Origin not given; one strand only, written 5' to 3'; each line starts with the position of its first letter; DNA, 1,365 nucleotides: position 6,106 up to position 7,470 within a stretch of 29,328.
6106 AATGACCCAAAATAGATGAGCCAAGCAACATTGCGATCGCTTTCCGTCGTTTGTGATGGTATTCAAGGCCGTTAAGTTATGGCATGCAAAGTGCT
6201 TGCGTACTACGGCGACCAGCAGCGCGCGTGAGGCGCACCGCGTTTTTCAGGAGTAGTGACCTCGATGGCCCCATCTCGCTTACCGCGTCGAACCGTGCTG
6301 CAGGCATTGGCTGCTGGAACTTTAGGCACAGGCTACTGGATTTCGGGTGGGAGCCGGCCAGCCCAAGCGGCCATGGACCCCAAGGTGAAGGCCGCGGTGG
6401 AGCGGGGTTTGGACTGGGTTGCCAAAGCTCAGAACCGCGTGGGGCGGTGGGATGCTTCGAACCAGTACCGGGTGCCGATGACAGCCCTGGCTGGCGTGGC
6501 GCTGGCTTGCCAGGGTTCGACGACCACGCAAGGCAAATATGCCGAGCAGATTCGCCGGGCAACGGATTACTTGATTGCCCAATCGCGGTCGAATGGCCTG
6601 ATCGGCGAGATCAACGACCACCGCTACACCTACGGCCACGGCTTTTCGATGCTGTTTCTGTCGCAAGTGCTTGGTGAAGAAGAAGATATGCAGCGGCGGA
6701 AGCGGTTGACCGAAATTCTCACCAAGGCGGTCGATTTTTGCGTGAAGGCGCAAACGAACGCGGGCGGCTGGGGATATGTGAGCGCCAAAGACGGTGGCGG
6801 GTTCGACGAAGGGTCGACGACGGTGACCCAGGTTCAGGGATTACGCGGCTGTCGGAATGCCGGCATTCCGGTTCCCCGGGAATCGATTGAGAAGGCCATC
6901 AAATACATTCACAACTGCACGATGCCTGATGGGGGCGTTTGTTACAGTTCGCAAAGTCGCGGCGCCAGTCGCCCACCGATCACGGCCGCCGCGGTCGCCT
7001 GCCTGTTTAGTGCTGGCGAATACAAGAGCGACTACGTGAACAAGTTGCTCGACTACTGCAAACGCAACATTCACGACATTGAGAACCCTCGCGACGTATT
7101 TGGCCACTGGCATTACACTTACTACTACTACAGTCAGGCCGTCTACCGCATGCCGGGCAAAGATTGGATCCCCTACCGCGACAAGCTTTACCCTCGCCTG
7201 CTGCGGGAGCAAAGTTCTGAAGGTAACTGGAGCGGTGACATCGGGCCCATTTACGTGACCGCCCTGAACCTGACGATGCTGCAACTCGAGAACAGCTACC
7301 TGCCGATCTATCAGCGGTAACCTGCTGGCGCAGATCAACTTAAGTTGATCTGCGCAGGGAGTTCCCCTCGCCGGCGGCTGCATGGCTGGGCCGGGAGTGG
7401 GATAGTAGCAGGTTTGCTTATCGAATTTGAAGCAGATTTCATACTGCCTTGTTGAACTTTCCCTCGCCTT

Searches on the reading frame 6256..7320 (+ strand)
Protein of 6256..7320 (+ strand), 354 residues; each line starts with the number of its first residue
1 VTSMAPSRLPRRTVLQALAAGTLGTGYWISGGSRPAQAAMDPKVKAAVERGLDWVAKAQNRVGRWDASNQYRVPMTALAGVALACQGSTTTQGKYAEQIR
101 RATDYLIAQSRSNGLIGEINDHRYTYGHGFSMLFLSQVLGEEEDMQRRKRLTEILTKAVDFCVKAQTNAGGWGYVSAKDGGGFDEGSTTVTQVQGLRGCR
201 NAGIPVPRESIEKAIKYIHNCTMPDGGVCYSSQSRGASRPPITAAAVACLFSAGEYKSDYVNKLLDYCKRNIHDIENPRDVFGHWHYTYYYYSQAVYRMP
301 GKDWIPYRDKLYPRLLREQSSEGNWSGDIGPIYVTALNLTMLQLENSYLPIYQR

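Call 20: search_protein_families(library=pfam, proteins=[window:6256-7320:+], max_evalue=0.001)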
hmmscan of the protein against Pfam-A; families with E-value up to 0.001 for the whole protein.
window:6256-7320:+ (354 aa): 2 families
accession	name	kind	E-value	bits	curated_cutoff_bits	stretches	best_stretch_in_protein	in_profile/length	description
PF13243.12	SQHop_cyclase_C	-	1.7e-11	44.2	26.1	1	77-224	140-280/319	Squalene-hopene cyclase C-terminal domain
PF00432.27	Prenyltrans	-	4.1e-05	23.6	26.5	0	211-269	150-206/304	Prenyltransferase alpha-alpha toroid domain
